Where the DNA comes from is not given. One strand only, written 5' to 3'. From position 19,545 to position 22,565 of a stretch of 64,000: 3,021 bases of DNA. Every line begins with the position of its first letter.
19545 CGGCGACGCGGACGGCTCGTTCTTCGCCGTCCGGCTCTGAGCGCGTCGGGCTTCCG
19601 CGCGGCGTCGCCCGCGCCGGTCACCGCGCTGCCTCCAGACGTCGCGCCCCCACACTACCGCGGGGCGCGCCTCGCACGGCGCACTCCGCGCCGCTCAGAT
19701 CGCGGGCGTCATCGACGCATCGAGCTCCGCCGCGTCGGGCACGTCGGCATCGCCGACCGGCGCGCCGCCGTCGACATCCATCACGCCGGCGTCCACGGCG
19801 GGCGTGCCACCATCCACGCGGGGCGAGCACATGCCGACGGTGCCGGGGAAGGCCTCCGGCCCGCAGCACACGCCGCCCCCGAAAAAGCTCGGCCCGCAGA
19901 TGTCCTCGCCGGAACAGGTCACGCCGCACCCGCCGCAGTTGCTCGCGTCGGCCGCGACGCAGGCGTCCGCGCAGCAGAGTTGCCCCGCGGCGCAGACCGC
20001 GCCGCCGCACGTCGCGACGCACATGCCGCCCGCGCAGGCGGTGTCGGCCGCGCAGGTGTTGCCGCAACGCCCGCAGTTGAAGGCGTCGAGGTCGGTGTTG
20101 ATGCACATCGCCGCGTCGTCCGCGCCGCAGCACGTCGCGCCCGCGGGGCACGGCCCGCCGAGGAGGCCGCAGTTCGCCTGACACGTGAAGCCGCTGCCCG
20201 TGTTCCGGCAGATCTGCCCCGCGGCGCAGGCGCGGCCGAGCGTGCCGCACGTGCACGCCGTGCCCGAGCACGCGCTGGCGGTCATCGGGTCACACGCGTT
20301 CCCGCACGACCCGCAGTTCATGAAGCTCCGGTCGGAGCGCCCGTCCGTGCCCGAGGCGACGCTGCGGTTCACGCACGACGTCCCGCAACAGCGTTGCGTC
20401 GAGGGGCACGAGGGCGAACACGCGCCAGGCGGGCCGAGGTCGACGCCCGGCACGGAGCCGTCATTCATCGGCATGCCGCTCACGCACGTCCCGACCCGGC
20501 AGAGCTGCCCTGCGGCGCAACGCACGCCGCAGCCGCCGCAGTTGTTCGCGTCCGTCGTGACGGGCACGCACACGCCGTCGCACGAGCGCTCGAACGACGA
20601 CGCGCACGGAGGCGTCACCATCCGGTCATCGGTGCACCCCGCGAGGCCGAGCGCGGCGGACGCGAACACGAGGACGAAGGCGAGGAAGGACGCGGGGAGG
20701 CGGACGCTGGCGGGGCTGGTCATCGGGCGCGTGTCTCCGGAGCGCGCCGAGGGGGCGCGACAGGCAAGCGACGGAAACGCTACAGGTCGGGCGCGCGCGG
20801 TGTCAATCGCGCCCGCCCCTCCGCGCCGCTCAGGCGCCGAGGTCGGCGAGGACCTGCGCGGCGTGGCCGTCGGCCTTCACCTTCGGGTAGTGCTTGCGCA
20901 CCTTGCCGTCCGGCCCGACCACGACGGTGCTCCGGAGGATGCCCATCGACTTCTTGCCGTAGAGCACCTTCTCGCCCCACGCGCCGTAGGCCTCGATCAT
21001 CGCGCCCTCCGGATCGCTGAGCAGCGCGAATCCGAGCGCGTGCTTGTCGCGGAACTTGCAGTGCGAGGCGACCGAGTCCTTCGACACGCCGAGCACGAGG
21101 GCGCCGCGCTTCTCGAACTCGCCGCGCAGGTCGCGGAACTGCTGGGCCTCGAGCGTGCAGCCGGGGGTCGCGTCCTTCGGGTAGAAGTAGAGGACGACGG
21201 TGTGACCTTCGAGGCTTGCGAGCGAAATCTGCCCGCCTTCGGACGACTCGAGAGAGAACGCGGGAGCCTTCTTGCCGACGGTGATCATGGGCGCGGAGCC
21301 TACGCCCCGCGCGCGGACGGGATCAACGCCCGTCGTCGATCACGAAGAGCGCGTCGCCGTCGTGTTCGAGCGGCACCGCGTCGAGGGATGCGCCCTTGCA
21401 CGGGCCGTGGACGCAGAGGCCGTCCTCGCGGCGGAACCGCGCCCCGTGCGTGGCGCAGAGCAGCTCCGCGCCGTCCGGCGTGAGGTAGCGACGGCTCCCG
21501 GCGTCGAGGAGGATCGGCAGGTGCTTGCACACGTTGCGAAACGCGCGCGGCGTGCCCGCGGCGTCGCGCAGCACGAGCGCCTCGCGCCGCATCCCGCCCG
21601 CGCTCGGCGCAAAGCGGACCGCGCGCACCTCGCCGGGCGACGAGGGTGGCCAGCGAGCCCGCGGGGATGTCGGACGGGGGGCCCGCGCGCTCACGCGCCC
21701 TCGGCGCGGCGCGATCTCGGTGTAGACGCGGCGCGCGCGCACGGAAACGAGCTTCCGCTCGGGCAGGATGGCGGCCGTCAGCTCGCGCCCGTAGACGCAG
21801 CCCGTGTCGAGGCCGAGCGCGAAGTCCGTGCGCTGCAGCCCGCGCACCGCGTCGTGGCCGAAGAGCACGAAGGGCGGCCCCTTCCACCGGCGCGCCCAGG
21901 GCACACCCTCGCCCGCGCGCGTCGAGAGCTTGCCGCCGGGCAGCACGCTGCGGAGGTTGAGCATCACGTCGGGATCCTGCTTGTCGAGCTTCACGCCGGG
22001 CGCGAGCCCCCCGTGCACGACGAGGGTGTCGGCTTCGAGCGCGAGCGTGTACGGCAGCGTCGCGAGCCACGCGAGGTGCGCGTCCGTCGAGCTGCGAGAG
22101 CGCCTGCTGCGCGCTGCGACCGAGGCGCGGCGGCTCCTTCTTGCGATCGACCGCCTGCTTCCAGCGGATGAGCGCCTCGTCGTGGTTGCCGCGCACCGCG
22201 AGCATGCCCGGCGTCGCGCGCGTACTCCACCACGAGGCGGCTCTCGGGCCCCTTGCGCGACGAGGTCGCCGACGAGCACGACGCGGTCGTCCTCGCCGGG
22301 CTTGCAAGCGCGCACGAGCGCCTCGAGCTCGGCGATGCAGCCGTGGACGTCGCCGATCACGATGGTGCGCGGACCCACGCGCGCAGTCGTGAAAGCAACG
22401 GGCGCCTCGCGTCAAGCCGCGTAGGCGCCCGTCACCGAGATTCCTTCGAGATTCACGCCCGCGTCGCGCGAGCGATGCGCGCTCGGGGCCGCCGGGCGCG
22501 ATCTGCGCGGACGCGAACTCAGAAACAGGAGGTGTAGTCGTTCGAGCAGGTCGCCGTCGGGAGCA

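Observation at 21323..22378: ApaH-like metallophosphatase fused in one ORF to a Rieske [2Fe-2S] domain, directly upstream of bcp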

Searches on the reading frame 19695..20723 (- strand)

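Call 60: search_protein_families(library=pfam, proteins=[window:19695-20723:-], max_evalue=0.001)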
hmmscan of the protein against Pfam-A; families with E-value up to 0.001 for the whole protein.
window:19695-20723:- (342 aa): 1 family
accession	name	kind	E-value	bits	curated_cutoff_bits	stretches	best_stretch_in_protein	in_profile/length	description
PF04885.19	Stig1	-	1.6e-11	45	24.1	1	45-81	47-83/85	Stigma-specific STIG1-like protein family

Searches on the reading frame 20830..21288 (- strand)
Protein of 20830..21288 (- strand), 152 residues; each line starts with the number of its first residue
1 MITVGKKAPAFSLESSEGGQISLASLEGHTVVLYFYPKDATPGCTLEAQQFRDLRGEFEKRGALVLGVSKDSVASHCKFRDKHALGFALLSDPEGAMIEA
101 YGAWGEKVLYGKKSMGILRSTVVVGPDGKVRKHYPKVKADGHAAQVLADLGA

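Call 21: find_encoding_contigs(protein=window:20830-21288:-, flank=3000, max_places=4)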
Protein window:20830-21288:- (152 aa): 2 contigs read that carry it; 2 places shown.
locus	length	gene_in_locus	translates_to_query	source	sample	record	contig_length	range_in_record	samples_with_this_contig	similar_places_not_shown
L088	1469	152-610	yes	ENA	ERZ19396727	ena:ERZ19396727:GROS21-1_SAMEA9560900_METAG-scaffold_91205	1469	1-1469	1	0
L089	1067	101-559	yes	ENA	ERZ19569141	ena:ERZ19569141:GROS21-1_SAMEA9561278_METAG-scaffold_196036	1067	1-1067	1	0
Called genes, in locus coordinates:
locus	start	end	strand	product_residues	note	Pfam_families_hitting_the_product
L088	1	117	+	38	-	?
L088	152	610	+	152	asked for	PF00578:AhpC-TSA, PF08534:Redoxin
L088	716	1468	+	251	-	?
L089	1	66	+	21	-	?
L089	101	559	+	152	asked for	PF00578:AhpC-TSA, PF08534:Redoxin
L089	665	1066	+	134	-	?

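Call 60: search_protein_families(library=pfam, proteins=[window:20830-21288:-], max_evalue=0.001)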
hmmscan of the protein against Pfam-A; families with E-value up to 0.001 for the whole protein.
window:20830-21288:- (152 aa): 2 families
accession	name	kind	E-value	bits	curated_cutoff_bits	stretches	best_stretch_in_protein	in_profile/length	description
PF00578.27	AhpC-TSA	-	4.1e-40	137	26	1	4-132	1-123/124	AhpC/TSA family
PF08534.16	Redoxin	-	1.2e-19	71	26.6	1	4-137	2-135/148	Redoxin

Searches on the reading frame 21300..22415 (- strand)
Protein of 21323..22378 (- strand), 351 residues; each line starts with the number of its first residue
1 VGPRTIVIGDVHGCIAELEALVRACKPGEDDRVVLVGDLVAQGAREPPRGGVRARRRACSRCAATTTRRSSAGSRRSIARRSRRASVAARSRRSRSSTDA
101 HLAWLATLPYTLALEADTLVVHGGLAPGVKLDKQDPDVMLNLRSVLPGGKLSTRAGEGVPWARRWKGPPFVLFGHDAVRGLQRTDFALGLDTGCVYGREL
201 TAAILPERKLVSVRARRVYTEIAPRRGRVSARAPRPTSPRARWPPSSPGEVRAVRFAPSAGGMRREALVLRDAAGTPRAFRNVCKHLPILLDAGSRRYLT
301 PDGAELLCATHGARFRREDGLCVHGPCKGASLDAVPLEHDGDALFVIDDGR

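Call 4: search_protein_families(library=pfam, proteins=[window:21323-22378:-, window:21300-22415:-], max_evalue=1)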
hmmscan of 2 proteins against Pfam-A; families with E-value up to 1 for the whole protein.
window:21323-22378:- (351 aa): 4 families
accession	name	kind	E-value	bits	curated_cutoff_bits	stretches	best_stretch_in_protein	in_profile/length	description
PF00355.32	Rieske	-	4.8e-08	33.2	20.3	1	264-329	23-82/88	Rieske [2Fe-2S] domain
PF00149.33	Metallophos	-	6.8e-07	30.4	21.5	1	4-44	2-45/191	Calcineurin-like phosphoesterase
PF14582.11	Metallophos_3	-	0.091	12.5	28.2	1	4-46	7-49/259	Metallophosphoesterase, calcineurin superfamily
PF12850.12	Metallophos_2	-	0.1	13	27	1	5-41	3-38/154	Calcineurin-like phosphoesterase superfamily domain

window:21300-22415:- (371 aa): 0 families

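Call 22: find_encoding_contigs(protein=window:21323-22378:-, flank=3000, max_places=4)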
Protein window:21323-22378:- (351 aa): no gene with exactly this product is on record in the collection.

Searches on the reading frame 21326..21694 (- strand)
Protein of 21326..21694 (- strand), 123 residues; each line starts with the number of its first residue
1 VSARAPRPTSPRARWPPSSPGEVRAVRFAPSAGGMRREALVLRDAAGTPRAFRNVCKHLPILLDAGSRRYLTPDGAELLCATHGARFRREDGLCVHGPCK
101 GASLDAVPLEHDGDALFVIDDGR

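Call 6: search_protein_families(library=pfam, proteins=[window:21326-21694:-], max_evalue=1)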
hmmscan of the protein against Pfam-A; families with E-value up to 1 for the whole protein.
seq(123 aa): 1 family
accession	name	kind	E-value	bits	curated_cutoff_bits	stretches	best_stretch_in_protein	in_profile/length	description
PF00355.32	Rieske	-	6.4e-09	36.1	20.3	1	36-101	23-82/88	Rieske [2Fe-2S] domain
